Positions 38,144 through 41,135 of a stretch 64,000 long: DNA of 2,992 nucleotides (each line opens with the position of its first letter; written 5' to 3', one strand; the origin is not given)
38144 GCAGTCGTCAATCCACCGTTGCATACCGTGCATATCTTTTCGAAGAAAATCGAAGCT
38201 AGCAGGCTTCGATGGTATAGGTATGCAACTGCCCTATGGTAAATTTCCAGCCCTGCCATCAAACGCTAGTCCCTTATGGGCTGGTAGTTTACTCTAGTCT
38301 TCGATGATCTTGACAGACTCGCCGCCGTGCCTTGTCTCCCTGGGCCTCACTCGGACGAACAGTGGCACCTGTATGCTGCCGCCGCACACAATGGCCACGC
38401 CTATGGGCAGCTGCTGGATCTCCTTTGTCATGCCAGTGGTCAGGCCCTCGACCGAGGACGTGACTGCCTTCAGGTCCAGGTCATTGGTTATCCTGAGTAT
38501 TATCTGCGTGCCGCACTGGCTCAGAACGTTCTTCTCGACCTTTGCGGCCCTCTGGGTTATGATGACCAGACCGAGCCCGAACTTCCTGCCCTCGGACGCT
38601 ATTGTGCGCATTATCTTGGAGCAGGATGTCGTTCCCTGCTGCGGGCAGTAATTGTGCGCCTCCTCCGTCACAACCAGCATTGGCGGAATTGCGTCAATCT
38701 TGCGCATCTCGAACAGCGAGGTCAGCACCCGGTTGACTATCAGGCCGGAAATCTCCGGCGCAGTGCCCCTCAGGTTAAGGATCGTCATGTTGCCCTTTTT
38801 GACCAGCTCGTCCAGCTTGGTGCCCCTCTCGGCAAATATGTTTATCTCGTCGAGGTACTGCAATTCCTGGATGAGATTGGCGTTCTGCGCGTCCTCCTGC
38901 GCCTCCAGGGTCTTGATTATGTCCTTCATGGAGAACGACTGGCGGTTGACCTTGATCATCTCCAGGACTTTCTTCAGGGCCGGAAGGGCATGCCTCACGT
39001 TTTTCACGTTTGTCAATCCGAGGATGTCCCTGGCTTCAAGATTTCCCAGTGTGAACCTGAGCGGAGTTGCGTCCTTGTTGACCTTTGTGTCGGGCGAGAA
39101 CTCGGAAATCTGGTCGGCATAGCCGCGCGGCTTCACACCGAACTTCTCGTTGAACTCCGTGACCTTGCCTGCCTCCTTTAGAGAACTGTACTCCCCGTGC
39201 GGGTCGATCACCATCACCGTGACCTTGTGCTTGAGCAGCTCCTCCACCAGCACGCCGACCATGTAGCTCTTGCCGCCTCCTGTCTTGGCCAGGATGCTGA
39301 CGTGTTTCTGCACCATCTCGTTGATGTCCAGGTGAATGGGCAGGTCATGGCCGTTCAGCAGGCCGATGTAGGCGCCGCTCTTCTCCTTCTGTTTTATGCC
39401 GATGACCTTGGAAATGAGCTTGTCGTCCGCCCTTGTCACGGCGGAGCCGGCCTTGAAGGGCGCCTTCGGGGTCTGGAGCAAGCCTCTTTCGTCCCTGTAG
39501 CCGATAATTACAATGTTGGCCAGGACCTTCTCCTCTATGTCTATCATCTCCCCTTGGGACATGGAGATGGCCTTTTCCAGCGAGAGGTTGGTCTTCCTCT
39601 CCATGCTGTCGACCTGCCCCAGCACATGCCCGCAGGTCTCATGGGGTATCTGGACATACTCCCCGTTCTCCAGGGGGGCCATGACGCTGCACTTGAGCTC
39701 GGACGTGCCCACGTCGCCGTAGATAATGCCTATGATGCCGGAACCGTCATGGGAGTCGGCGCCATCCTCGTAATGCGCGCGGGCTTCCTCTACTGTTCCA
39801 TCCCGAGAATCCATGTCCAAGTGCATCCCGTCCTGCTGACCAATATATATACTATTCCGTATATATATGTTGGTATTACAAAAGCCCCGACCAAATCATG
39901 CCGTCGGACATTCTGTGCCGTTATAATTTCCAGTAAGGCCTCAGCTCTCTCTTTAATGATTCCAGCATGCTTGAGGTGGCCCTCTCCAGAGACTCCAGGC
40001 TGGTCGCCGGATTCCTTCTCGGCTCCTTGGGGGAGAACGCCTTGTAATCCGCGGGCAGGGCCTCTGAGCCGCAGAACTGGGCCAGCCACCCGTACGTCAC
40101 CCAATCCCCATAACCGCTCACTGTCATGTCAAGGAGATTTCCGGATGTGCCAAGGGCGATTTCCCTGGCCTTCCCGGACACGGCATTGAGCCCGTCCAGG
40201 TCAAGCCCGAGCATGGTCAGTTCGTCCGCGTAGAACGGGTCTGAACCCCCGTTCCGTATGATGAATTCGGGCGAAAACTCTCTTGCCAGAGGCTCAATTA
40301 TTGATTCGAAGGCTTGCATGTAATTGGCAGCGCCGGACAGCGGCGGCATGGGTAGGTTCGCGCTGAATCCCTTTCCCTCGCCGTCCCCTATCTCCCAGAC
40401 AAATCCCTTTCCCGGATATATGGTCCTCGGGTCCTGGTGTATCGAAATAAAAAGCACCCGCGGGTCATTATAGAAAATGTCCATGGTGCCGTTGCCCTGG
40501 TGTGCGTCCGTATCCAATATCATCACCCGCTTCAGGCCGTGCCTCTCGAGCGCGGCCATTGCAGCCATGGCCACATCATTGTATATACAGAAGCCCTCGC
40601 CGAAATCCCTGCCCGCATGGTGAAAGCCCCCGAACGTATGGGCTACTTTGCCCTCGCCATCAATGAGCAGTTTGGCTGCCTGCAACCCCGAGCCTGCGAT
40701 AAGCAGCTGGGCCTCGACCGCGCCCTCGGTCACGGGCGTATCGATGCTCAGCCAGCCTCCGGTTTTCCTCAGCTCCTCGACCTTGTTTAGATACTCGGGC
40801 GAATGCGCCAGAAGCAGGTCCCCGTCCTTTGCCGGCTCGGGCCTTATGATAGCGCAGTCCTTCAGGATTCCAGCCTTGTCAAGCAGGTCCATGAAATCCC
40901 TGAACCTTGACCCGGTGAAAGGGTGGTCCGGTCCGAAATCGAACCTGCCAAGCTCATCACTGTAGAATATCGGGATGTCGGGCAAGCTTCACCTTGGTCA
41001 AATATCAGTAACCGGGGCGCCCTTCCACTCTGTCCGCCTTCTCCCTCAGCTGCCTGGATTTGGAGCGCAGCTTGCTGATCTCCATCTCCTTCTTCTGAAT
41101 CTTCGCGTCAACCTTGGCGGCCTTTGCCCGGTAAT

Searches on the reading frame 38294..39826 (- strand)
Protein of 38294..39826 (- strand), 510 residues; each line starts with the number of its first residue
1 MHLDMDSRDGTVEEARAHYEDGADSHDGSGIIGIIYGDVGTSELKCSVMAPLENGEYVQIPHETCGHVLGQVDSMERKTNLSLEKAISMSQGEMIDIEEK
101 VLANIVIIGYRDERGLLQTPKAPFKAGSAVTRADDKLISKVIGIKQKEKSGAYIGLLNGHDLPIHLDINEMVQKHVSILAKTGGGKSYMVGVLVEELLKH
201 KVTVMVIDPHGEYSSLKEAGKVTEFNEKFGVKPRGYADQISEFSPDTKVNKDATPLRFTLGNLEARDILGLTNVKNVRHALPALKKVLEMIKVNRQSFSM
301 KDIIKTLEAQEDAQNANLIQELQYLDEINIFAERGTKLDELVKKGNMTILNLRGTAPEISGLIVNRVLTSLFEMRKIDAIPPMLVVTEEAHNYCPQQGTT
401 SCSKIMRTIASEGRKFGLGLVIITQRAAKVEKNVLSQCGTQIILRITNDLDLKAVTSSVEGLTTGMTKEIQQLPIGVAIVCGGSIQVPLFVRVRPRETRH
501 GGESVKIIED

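Call 33: search_protein_families(library=pfam, proteins=[window:38294-39826:-], max_evalue=0.0001)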
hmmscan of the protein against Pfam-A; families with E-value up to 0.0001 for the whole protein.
window:38294-39826:- (510 aa): 4 families
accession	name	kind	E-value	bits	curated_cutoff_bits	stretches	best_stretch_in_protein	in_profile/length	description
PF01935.23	DUF87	-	1.5e-32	113.9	23.2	1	153-369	2-218/220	Helicase HerA, central domain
PF05872.18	HerA_C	-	5.7e-07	29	22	0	170-225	18-73/502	Helicase HerA-like C-terminal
PF10412.15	TrwB_AAD_bind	-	3.7e-05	23.2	20.5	0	170-214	12-56/387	Type IV secretion-system coupling protein DNA-binding domain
PF12846.13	AAA_10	-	6e-05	22.7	27.5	0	174-311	22-153/362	AAA-like domain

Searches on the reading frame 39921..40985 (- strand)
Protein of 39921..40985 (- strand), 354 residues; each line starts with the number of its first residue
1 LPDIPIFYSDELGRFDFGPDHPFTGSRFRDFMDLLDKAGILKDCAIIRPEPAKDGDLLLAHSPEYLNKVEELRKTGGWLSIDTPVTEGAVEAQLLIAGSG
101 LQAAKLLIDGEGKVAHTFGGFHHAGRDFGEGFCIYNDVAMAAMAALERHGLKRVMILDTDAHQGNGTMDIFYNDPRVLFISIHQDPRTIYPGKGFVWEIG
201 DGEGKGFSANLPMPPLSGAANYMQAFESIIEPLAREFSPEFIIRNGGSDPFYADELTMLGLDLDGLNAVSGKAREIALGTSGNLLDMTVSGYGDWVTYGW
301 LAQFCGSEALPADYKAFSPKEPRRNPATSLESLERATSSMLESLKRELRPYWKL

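Call 33: search_protein_families(library=pfam, proteins=[window:39921-40985:-], max_evalue=0.0001)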
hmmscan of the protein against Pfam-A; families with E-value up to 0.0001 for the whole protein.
window:39921-40985:- (354 aa): 1 family
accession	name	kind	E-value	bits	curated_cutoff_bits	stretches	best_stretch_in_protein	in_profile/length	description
PF00850.24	Hist_deacetyl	-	1.7e-72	244.7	27.9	1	21-293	1-283/298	Histone deacetylase domain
